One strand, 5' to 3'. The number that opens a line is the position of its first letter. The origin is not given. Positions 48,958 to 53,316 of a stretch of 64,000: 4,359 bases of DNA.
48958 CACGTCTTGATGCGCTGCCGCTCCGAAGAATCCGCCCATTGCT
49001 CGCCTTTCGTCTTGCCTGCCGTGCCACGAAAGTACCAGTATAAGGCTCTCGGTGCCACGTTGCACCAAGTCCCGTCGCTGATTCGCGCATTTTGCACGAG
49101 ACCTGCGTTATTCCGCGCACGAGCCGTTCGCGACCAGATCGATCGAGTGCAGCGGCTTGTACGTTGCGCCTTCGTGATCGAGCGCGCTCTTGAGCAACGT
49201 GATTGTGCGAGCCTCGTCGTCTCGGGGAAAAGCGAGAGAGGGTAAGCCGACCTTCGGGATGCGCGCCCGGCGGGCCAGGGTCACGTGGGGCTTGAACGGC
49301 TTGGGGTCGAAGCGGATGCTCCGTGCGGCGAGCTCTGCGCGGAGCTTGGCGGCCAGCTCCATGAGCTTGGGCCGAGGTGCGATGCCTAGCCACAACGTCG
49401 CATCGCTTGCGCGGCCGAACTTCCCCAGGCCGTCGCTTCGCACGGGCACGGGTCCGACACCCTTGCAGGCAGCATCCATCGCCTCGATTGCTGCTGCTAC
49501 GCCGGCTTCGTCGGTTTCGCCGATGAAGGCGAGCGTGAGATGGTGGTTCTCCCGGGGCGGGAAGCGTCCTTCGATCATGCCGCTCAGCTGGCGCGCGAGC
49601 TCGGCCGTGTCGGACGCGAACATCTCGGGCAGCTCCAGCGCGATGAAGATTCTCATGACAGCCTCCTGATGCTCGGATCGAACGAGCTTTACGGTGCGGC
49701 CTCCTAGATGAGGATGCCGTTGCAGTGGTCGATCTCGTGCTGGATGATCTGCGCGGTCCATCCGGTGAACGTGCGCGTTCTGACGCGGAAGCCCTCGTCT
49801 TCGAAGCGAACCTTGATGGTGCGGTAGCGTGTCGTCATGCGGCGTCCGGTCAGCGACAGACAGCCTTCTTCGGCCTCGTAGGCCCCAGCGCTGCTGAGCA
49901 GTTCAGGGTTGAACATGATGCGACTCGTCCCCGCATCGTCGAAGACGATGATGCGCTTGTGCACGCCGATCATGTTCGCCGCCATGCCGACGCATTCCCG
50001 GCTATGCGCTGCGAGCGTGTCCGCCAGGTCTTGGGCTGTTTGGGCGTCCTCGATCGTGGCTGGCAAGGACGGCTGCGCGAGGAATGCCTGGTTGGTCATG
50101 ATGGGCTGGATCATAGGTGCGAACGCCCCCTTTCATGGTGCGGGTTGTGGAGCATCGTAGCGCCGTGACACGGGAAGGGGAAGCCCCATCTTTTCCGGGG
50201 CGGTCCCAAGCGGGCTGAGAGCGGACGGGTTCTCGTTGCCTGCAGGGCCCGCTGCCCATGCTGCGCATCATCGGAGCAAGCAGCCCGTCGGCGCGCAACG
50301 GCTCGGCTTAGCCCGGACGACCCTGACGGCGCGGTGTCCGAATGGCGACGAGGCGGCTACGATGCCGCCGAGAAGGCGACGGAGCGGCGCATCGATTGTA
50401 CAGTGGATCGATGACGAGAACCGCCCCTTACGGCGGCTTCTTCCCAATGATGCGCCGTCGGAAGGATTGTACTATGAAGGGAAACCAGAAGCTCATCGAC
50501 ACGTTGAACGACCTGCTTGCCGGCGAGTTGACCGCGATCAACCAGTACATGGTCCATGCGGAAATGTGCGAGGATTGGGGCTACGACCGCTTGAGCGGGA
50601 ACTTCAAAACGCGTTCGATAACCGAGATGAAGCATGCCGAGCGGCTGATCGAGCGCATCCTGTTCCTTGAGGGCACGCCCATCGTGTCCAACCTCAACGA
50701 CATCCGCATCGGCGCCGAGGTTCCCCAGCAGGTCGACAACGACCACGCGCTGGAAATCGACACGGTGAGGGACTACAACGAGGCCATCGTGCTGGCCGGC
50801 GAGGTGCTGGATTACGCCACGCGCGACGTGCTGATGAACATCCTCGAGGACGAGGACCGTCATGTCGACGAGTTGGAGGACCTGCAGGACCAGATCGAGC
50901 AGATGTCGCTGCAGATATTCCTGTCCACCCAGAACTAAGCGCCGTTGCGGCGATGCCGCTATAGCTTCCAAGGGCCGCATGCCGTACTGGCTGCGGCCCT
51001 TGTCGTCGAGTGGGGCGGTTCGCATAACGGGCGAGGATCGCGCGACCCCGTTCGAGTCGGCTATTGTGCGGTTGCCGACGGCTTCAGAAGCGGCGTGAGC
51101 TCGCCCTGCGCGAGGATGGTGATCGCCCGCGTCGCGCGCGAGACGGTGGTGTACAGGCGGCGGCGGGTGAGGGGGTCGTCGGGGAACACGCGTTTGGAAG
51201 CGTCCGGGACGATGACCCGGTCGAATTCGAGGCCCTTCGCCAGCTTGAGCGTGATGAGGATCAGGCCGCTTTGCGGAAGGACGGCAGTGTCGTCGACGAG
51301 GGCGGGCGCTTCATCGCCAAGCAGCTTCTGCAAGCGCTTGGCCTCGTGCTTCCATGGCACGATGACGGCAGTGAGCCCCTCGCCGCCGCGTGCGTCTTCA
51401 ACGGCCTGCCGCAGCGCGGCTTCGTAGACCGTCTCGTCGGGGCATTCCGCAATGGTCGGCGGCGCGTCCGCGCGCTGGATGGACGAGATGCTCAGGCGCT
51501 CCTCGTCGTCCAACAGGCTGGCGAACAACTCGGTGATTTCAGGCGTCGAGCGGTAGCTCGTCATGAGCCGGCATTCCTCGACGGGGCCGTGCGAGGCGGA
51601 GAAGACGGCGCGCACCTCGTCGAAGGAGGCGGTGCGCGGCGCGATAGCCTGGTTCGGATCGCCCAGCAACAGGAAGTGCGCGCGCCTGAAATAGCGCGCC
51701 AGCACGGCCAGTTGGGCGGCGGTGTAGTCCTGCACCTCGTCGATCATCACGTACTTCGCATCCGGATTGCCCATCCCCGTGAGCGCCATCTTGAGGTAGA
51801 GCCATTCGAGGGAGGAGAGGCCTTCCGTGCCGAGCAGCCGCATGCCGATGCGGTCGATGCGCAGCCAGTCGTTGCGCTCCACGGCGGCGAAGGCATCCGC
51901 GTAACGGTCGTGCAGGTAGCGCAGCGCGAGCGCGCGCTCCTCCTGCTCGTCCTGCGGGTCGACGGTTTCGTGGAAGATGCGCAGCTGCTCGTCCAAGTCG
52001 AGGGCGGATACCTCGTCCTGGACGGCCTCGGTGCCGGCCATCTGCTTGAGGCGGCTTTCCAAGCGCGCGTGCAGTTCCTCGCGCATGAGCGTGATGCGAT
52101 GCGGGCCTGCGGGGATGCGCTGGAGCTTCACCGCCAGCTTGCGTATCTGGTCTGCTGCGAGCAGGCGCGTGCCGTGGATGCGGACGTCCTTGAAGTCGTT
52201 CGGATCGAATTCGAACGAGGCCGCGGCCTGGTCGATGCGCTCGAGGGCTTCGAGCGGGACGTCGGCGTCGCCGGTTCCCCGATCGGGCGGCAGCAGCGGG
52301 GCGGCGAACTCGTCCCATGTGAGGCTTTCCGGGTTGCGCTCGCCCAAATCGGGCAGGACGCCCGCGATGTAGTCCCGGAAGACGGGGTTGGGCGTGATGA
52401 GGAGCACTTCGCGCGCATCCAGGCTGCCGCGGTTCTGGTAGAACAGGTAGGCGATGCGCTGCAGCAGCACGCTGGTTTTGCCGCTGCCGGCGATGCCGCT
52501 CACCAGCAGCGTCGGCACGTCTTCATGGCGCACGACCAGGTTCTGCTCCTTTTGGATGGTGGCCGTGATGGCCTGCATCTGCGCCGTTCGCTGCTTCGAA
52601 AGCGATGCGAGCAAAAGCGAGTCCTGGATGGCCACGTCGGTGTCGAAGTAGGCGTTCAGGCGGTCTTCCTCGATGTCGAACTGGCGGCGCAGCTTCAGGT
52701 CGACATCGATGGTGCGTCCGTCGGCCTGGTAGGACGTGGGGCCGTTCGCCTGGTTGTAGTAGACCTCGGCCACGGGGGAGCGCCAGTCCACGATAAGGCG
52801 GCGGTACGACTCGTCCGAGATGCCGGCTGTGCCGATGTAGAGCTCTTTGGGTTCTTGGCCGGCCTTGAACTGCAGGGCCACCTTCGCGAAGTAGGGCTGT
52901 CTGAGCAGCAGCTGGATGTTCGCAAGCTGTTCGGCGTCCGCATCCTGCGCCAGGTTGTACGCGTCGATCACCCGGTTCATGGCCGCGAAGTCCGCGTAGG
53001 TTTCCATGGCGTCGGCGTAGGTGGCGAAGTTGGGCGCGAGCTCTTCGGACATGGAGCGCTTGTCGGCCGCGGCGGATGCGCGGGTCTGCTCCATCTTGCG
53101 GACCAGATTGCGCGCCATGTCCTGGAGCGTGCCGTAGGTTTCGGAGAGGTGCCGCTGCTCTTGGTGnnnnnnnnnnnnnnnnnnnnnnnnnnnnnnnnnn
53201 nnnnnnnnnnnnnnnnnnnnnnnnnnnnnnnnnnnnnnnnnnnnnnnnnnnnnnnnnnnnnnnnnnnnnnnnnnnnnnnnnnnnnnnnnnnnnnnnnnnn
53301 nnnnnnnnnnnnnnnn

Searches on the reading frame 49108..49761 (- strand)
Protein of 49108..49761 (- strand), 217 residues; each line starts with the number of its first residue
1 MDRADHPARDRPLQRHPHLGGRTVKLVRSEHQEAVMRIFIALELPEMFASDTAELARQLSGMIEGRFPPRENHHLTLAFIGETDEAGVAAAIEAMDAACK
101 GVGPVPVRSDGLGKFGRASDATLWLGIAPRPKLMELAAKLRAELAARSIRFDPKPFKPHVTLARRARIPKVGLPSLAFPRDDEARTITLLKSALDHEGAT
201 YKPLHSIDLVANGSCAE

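Call 3: search_protein_families(library=pfam, proteins=[window:49108-49761:-], max_evalue=0.01)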
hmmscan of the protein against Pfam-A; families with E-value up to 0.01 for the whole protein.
window:49108-49761:- (217 aa): 3 families
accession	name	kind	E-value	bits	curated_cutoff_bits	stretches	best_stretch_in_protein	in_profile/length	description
PF02834.22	LigT_PEase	-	2.2e-20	73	23.3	2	43-117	2-79/87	LigT like Phosphoesterase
PF13563.12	2_5_RNA_ligase2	-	3.2e-14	53.7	27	1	70-166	23-117/152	2'-5' RNA ligase superfamily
PF10469.15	AKAP7_NLS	-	0.0012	19.2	24.4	1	55-170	25-154/208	AKAP7 2'5' RNA ligase-like domain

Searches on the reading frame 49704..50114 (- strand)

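Call 3: search_protein_families(library=pfam, proteins=[window:49704-50114:-], max_evalue=0.01)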
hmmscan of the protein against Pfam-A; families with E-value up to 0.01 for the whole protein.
window:49704-50114:- (136 aa): 1 family
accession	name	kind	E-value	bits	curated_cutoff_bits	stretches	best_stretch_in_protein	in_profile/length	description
PF01327.26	Pep_deformylase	-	2.6e-28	99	22.8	1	10-136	10-146/156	Polypeptide deformylase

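Call 4: search_protein_families(library=ncbifam, proteins=[window:49704-50114:-], max_evalue=0.01)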
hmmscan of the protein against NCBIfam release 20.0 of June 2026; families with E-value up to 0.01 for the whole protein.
window:49704-50114:- (136 aa): 6 families
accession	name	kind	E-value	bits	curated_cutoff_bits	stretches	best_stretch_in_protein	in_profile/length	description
NF006670.0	PRK09218.1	equivalog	5.8e-58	194.7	162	1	1-136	1-136/136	peptide deformylase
NF001159.1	PRK00150.1-3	subfamily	1.4e-25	89.7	125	1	25-135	29-145/167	peptide deformylase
TIGR00079.1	pept_deformyl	equivalog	1.4e-23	83.3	103.95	1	25-135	28-142/161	peptide deformylase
NF009484.0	PRK12846.1-5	equivalog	4.9e-16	58.9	190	1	23-135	25-142/165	peptide deformylase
NF009483.0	PRK12846.1-4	equivalog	4.6e-13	49.2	267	1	2-135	3-151/193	peptide deformylase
NF011189.0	PRK14595.1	equivalog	0.00026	20.8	232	1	26-135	31-141/162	peptide deformylase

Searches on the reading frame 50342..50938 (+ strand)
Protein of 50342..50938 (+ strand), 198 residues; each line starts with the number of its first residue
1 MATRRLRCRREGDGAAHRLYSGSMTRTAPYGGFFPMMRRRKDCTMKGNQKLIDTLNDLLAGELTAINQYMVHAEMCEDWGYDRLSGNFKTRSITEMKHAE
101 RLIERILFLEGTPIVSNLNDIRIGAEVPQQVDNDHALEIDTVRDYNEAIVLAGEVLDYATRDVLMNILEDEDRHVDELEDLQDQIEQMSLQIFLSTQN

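Call 3: search_protein_families(library=pfam, proteins=[window:50342-50938:+], max_evalue=0.01)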
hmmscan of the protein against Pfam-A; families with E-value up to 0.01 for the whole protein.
window:50342-50938:+ (198 aa): 2 families
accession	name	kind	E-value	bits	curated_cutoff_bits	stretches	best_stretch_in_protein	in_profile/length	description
PF00210.30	Ferritin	-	7.2e-34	117.2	24.5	1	52-188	1-142/142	Ferritin-like domain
PF02915.23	Rubrerythrin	-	0.00015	22.6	22.8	1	55-181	3-136/137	Rubrerythrin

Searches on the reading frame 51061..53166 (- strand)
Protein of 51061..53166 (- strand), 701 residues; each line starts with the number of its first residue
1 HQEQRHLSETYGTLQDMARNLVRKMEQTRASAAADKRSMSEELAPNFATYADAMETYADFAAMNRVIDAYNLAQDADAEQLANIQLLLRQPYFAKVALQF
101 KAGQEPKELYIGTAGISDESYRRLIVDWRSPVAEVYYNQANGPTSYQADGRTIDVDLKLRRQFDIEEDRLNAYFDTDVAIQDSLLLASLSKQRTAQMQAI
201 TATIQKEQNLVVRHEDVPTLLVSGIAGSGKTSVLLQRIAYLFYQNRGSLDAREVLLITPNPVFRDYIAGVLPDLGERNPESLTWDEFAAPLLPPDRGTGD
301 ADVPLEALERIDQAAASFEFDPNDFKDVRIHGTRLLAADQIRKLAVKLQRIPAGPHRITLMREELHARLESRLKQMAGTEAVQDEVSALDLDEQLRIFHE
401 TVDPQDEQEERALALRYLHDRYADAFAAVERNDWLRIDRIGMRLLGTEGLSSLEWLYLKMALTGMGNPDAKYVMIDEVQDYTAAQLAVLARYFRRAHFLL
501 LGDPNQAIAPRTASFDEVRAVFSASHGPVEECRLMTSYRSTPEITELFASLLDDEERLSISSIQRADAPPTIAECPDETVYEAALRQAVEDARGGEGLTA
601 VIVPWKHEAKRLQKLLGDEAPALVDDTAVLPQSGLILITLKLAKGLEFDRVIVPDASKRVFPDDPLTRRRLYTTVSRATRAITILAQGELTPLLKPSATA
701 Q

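Call 48: search_solved_structures(query=window:51061-53160:-, max_evalue=0.001)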
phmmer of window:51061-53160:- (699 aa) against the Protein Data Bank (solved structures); distinct sequences matched with E-value up to 0.001: 8.
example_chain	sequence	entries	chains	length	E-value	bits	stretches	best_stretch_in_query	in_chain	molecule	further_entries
6wvk_H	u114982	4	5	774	1.1e-77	265.4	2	31-286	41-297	DNA helicase IV | DNA helicase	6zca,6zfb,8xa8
6yxu_H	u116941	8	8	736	4.1e-30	108.2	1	104-300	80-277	RNA polymerase-associated transcription factor HelD | Helicase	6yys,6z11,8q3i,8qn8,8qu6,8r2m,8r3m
3dmn_A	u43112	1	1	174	3.5e-11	45.7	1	534-693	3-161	Putative DNA helicase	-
6vsx_A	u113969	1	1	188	1.2e-07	34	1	536-692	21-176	DNA helicase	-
1pjr_A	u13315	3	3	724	4.4e-06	28.8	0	198-243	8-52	PCRA | ATP-DEPENDENT HELICASE PCRA | HELICASE PCRA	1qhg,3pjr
4c2u_A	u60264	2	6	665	2e-05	26.6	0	467-575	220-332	DNA HELICASE II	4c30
2pjr_A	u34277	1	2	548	5.1e-05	25.3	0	198-243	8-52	PROTEIN (HELICASE PCRA)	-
9dci_A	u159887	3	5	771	7.1e-05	24.8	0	203-255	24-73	ATP-dependent DNA helicase UvrD1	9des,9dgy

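Call 69: search_solved_structures(query=window:51061-53166:-, max_evalue=1e-20, show_alignments=1)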
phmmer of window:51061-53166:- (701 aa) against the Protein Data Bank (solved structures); distinct sequences matched with E-value up to 1e-20: 2.
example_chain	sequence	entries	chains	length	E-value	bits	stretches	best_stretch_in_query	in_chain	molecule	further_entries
6wvk_H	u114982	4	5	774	6.1e-78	266.2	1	3-288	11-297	DNA helicase IV | DNA helicase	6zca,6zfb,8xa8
6yxu_H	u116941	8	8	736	4.1e-30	108.2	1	106-302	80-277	RNA polymerase-associated transcription factor HelD | Helicase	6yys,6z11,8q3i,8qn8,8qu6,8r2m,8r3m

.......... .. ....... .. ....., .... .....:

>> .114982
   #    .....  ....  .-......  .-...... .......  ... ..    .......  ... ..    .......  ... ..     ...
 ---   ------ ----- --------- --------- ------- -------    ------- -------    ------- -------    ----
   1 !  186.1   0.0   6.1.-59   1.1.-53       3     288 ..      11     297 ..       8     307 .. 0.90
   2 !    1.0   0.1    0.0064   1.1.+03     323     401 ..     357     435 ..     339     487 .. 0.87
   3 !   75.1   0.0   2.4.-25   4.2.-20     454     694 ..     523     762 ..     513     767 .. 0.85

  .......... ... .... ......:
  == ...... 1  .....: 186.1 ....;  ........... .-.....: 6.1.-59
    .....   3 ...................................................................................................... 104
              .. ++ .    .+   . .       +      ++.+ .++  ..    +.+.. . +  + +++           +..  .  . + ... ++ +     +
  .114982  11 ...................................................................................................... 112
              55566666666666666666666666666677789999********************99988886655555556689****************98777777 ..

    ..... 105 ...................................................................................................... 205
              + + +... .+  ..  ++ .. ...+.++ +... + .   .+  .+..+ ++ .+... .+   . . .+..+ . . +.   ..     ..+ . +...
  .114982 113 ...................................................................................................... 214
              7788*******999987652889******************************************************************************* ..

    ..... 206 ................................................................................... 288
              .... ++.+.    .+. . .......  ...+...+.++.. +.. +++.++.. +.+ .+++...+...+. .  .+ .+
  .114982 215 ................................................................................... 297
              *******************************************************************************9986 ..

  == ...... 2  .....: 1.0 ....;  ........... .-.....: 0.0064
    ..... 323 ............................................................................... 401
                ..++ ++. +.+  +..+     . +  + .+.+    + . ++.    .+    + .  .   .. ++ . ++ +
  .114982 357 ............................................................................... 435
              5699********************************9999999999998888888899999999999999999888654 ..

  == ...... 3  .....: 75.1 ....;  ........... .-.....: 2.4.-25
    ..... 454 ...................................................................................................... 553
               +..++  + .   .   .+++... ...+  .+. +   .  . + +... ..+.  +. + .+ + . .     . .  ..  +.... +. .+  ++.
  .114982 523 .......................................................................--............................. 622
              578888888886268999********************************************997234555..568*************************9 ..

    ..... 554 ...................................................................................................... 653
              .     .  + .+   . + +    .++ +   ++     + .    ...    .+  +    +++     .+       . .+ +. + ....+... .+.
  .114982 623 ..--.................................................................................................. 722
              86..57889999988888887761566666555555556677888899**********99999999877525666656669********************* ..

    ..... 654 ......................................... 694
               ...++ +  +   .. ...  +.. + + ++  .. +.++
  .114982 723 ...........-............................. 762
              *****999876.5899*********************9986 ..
